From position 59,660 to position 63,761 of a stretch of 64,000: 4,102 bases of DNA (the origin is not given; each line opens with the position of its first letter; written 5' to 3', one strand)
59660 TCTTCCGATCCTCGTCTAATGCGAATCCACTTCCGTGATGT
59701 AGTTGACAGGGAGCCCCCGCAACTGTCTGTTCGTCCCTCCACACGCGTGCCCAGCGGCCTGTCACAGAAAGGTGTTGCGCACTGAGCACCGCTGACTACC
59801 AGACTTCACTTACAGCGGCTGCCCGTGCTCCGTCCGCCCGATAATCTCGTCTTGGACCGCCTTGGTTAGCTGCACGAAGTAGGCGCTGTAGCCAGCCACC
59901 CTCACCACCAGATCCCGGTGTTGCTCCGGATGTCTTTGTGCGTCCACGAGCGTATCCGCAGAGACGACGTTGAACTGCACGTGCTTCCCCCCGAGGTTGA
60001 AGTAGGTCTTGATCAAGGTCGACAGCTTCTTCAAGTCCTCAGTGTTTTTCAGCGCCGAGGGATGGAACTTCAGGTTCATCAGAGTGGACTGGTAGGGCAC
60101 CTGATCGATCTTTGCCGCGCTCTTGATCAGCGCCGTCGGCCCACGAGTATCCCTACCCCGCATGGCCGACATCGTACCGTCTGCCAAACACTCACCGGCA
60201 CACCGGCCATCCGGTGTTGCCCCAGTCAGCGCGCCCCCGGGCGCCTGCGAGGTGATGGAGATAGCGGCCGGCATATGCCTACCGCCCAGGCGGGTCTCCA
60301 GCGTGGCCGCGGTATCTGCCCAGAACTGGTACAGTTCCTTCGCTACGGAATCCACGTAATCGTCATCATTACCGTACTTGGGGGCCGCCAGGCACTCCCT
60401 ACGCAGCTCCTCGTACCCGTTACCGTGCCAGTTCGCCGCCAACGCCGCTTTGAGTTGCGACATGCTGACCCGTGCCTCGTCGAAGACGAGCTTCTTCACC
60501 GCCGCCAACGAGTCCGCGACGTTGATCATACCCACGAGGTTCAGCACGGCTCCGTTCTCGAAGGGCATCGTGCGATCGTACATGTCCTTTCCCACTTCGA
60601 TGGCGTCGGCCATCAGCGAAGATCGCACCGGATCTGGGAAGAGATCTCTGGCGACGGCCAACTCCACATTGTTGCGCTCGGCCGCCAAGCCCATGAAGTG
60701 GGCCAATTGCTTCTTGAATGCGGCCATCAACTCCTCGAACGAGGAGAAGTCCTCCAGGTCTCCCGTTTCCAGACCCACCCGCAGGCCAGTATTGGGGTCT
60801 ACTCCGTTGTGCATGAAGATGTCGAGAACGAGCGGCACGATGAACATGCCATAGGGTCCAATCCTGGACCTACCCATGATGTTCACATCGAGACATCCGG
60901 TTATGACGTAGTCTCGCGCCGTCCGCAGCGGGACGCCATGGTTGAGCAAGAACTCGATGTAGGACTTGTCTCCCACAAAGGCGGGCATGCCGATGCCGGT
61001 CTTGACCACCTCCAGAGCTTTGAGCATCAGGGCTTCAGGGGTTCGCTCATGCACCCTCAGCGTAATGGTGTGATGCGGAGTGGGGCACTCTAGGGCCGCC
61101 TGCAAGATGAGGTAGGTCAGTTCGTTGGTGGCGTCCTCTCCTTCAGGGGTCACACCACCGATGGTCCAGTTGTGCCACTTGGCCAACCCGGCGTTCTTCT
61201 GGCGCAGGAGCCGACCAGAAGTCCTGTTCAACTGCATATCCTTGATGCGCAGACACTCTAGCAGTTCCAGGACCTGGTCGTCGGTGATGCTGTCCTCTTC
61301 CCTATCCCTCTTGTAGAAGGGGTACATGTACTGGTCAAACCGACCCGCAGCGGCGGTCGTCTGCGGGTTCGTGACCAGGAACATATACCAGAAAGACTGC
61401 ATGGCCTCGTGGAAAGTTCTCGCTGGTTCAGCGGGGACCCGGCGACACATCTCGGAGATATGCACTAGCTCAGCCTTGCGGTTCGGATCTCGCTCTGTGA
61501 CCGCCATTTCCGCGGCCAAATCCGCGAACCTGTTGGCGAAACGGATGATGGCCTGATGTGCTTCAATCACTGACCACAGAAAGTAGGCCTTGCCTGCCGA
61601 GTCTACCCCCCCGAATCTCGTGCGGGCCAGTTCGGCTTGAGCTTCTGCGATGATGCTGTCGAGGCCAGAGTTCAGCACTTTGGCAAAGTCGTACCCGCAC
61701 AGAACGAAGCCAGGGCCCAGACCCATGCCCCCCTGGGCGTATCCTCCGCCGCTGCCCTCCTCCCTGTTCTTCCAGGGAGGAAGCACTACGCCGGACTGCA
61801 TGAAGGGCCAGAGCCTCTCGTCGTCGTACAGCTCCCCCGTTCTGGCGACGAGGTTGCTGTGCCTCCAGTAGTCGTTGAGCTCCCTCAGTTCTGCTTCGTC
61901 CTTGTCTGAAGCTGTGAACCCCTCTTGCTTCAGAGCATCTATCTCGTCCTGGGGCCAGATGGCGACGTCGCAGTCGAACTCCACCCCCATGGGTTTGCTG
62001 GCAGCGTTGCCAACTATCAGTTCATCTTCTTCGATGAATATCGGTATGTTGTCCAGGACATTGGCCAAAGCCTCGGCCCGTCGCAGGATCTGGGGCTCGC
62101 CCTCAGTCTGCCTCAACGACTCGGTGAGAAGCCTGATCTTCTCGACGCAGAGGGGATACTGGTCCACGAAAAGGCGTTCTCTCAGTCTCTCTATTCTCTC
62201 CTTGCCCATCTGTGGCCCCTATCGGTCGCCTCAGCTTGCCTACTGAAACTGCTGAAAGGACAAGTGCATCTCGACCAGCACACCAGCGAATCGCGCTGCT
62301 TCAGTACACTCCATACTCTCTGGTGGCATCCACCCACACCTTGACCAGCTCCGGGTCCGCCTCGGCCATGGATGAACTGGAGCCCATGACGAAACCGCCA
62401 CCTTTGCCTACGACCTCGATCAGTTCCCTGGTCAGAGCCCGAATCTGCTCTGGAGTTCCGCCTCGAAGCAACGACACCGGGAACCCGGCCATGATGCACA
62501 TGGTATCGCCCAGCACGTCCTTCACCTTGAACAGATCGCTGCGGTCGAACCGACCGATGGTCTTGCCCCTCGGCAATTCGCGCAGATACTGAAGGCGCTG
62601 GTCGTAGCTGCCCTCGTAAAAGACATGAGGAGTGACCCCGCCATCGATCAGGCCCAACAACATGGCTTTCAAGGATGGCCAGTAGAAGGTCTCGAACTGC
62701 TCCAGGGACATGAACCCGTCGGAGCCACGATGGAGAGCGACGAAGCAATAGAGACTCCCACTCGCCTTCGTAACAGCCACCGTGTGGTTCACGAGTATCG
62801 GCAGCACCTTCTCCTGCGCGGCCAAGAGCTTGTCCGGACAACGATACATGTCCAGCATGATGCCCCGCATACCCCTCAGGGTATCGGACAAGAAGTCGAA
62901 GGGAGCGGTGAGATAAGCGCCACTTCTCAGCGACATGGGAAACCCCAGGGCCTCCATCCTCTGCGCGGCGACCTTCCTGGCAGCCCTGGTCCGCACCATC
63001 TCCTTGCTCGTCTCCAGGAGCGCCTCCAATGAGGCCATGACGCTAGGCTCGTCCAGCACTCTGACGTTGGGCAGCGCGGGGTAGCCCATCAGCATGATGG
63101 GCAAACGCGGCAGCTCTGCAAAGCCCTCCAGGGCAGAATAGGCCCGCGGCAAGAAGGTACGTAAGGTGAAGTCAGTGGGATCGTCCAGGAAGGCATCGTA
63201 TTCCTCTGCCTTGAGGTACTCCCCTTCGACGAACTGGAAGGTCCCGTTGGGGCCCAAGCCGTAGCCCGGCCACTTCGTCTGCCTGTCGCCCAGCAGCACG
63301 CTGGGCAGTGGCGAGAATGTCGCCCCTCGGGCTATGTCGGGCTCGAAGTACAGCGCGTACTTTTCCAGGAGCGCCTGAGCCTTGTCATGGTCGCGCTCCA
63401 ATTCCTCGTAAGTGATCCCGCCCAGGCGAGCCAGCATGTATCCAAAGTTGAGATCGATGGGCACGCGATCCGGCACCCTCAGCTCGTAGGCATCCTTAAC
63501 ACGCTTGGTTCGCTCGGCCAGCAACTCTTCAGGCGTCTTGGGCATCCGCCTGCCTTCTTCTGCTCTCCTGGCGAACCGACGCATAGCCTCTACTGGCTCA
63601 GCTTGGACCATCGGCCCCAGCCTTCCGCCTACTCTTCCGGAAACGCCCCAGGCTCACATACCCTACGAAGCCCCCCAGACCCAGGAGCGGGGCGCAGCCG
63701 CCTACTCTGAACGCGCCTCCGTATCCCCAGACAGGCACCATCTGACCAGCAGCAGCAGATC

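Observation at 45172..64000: Candidate undescribed anaerobic pathway: MFS(broken) - URO-D-like - GRE2 - Opp-type importer - PrpD scar - CoA ligase - activase - GRE1 - uORF - BcrBC/HgdAB-like pair, all on one strand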

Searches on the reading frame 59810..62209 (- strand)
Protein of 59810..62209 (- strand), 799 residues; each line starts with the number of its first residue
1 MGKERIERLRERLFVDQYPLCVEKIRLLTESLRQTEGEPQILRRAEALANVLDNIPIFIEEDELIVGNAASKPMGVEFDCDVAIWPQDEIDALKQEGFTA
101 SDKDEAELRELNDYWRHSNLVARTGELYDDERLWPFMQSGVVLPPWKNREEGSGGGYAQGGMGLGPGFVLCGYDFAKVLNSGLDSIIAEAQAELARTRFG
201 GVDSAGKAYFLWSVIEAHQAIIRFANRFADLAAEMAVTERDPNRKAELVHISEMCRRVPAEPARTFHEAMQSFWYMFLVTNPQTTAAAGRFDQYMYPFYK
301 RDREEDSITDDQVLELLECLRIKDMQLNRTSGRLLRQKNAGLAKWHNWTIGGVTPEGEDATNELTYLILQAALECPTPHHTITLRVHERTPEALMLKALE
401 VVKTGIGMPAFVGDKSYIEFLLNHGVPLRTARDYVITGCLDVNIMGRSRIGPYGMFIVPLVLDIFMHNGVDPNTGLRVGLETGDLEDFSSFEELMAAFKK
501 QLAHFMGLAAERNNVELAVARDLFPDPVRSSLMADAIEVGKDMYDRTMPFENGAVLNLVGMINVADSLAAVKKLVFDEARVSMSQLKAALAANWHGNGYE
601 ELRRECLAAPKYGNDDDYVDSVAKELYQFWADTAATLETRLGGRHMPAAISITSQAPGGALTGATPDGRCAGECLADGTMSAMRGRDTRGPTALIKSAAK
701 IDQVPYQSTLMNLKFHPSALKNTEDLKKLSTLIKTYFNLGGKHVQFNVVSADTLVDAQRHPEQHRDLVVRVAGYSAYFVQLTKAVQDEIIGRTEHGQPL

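Call 6: search_protein_families(library=pfam, proteins=[window:59810-62209:-], max_evalue=0.01)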
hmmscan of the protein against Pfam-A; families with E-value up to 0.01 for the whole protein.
window:59810-62209:- (799 aa): 2 families
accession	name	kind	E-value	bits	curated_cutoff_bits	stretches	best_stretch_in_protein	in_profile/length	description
PF02901.20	PFL-like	-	8.4e-167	557.1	24.3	1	4-657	3-645/647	Pyruvate formate lyase-like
PF01228.26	Gly_radical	-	5.2e-33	114.2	22.2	1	679-779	4-106/106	Glycine radical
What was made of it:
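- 59810..62209 (-): GRE-B, the B-type paralogue of the CxD glycyl radical enzyme clade (799 aa), with TGCLDVN and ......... motifs. Pfam PFL-like 8.4e-167 plus Gly_radical (call 6).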

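Call 11: search_protein_families(library=ncbifam, proteins=[window:59810-62209:-], max_evalue=0.001)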
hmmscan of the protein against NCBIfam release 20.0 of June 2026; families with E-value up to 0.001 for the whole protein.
window:59810-62209:- (799 aa): 12 families
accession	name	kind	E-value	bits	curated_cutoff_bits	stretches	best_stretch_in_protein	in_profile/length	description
TIGR01774.1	PFL2-3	subfamily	1.6e-178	595.6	678.2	1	3-795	3-784/786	formate C-acetyltransferase/glycerol dehydratase family glycyl radical enzyme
NF048011.1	SfplDhtHpsGDes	equivalog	1.8e-166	555.8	1000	2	173-796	188-820/821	(2S)-3-sulfopropanediol dehydratase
TIGR04394.1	choline_CutC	equivalog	2.4e-164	548.9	1050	1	4-793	3-784/789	choline trimethylamine-lyase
NF033718.1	indole_decarb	equivalog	3.7e-157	525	1100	2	173-796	221-867/868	indoleacetate decarboxylase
NF043068.1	glycl_HYPD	equivalog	5.9e-149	497.6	1100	1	4-795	2-782/784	trans-4-hydroxy-L-proline dehydratase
NF007437.0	PRK09983.1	equivalog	9e-142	473.8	1109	2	173-795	159-763/765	formate C-acetyltransferase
NF048009.1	SfplDhtHpfGKleb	equivalog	5.8e-131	438.2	1000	1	5-794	27-821/824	(2S)-3-sulfopropanediol dehydratase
NF033715.1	glycyl_HPDL_Lrg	equivalog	1.9e-121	406.5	1150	2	598-795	702-899/901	4-hydroxyphenylacetate decarboxylase large subunit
TIGR01255.1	pyr_form_ly_1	equivalog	8.3e-33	113.8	994.2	1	261-795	231-741/744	formate C-acetyltransferase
NF038360.1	rad_fix_GrcA3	exception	1.9e-20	72.7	158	1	724-796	4-76/78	autonomous glycyl radical cofactor GrcA3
NF008341.1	PRK11127.1-1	equivalog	4.1e-13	49.1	145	1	740-796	22-78/80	autonomous glycyl radical cofactor GrcA2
TIGR04365.1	spare_glycyl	equivalog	7.5e-10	39.2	170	1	740-793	68-121/126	autonomous glycyl radical cofactor GrcA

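Call 81: find_encoding_contigs(protein=window:59810-62209:-, flank=10000, max_places=2)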
Protein window:59810-62209:- (799 aa): no gene with exactly this product is on record in the collection.

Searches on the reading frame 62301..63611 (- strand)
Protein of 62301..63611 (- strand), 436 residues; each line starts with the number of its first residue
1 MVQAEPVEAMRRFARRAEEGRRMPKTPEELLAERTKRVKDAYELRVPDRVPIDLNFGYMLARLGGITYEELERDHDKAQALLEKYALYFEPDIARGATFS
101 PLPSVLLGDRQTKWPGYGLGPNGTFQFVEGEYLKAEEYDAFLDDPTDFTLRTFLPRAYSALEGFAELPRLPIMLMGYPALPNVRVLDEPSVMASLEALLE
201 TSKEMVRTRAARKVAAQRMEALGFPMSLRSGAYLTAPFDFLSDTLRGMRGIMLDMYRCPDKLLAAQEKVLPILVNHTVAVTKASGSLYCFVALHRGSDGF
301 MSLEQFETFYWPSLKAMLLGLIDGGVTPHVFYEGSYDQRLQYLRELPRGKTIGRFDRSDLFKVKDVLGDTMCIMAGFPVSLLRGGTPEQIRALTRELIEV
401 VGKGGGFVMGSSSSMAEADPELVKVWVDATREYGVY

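Call 6: search_protein_families(library=pfam, proteins=[window:62301-63611:-], max_evalue=0.01)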
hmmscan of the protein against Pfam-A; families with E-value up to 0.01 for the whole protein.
window:62301-63611:- (436 aa): 1 family
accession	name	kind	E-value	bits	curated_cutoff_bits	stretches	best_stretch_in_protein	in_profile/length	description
PF01208.23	URO-D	-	5.6e-14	52.3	23.9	1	233-433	142-346/346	Uroporphyrinogen decarboxylase (URO-D)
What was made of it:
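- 62301..63545 (-): URO-D-fold protein related to the substrate-specific methyltransferases (MT-I) of corrinoid-dependent systems. Homologues are mostly 414-415 aa. The ORF could also start at 63584 or 63611. No corrinoid protein was found beside it here. Pfam URO-D 5.6e-14 (call 6).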

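Call 11: search_protein_families(library=ncbifam, proteins=[window:62301-63611:-], max_evalue=0.001)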
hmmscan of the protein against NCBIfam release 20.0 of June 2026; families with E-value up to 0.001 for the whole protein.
window:62301-63611:- (436 aa): 0 families

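Call 68: search_solved_structures(query=window:62301-63611:-, max_evalue=0.01)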
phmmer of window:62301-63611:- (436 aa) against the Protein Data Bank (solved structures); distinct sequences matched with E-value up to 0.01: 1.
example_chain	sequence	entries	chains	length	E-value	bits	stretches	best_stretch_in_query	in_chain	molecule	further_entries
9rui_A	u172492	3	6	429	6.8e-33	117.5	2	234-427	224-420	CdmB from Acetobacterium malicum subsp. dehalogenans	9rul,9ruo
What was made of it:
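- On Corrinoid-dependent methyltransferase system, MT-I component: The best-scoring stretch covers residues 234-427 (call 68).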

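Call 79: find_encoding_contigs(protein=window:62301-63611:-, flank=10000, max_places=2)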
Protein window:62301-63611:- (436 aa): no gene with exactly this product is on record in the collection.

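Call 80: find_encoding_contigs(protein=window:62301-63545:-, flank=10000, max_places=2)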
Protein window:62301-63545:- (414 aa): no gene with exactly this product is on record in the collection.
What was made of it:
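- Tried and rejected: Exact look-ups of the URO-D-like protein (two alternative starts) and of GRE-B were not on record (calls 79-81).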

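Call 82: find_homologous_proteins(query=window:62301-63545:-, max_evalue=1e-20)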
Query window:62301-63545:- (414 aa): 5231 proteins with E <= 1e-20 among 8000 candidates; the best 120 are listed.
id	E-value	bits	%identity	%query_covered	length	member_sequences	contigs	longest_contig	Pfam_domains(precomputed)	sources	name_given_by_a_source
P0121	8.1e-255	863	91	100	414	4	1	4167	PF01208.24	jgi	jgi:hypothetical protein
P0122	7.1e-253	857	90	100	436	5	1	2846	-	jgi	-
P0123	2.8e-251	852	91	98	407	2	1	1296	-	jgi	jgi:hypothetical protein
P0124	1.3e-249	846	91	100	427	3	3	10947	-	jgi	jgi:hypothetical protein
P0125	2.2e-248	842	89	100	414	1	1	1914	PF01208.24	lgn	-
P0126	9.1e-248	840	88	100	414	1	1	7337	PF01208.24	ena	-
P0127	1.2e-245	833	89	100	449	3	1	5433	PF01208.24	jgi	jgi:hypothetical protein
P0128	4.8e-245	831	87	100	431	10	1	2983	PF01208.24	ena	-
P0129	4.8e-243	825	87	100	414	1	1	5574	-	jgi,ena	-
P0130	9.9e-239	810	85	100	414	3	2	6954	-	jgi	jgi:uroporphyrinogen-III decarboxylase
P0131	1.9e-238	809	86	100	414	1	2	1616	PF01208.24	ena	-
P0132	2.3e-235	799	84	100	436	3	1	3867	PF01208.24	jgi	jgi:hypothetical protein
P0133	1.0e-232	791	82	100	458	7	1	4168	PF01208.24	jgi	jgi:hypothetical protein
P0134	2.3e-232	789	83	100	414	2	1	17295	-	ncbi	-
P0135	6.3e-231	785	82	100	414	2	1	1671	PF01208.24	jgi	jgi:uroporphyrinogen-III decarboxylase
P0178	2.8e-166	572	61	100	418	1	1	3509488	PF01208.24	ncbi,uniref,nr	ncbi:Uroporphyrinogen decarboxylase (URO-D) [Neomoorella glycerini]|uniref:Uroporphyrinogen decarbox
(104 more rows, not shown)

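Call 83: find_encoding_contigs(protein=P0124, flank=10000, max_places=3)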
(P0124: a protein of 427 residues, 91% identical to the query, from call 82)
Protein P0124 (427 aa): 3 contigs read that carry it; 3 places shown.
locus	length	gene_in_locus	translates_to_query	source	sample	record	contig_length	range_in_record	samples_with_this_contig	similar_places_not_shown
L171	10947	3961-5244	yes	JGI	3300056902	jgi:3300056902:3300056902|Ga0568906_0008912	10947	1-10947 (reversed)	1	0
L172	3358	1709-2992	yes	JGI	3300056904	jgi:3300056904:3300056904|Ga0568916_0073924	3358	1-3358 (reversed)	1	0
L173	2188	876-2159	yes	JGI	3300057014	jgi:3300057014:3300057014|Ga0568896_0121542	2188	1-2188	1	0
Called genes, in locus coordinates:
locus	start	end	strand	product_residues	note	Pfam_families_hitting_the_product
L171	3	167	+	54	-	?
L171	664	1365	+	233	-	PF00392:GntR, PF07729:FCD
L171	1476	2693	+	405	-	PF02515:CoA_transf_3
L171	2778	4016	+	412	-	PF07690:MFS_1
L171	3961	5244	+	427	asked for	-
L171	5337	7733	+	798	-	PF02901:PFL-like, PF01228:Gly_radical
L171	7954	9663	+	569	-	PF00496:SBP_bac_5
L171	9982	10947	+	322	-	?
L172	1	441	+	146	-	?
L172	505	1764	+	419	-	PF07690:MFS_1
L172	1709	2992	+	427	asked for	-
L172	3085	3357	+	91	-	?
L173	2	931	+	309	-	?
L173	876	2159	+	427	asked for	-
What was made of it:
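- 63598..64000 (-): 3' part of an MFS transporter gene that runs off the window end. It has an in-frame TGA at 63790-63792, most simply a TGG to TGA change. An MFS gene sits in the same position upstream of the URO-D-like gene in the closest relative L171 (call 83).
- Checked: The closest relative has GntR/FCD and a family III CoA-transferase upstream of the MFS gene (call 83).
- Tried and rejected: I used the 91% relative L171 instead (call 83).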

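Call 84: find_encoding_contigs(protein=P0178, flank=10000, max_places=1)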
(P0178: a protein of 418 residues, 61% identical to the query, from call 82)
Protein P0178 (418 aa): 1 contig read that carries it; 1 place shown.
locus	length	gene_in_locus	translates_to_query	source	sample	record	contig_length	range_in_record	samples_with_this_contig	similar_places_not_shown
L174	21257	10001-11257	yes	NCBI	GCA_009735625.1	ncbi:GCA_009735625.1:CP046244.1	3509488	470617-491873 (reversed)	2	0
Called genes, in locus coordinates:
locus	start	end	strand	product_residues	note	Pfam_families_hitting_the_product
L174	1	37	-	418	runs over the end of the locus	PF13518:HTH_28, PF13551:HTH_29 (faint), PF13565:HTH_32, PF00665:rve, PF13683:rve_3 (weak), PF22483:Mu-transpos_C_2 (weak), PF09299:Mu-transpos_C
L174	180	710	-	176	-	PF20020:DUF6431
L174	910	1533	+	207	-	PF02607:B12-binding_2, PF02310:B12-binding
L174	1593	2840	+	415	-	PF01208:URO-D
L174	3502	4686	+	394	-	PF01208:URO-D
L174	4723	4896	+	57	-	-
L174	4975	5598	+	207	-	PF02607:B12-binding_2, PF02310:B12-binding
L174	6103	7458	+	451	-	PF13347:MFS_2, PF07690:MFS_1 (weak)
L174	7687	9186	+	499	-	PF07690:MFS_1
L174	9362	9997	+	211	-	PF02607:B12-binding_2, PF02310:B12-binding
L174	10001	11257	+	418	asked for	PF01208:URO-D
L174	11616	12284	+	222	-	PF02525:Flavodoxin_2, PF03358:FMN_red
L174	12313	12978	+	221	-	PF00881:Nitroreductase, PF14512:TM1586_NiRdase (faint)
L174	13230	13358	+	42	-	-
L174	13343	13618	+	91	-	PF02310:B12-binding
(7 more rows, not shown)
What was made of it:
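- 62301..63545 (-): The 61% homologue in Neomoorella glycerini is flanked by B12-binding proteins (call 84).
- On Corrinoid-dependent methyltransferase system, MT-I component: They are present next to the 61% homologue in Neomoorella glycerini (call 84).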
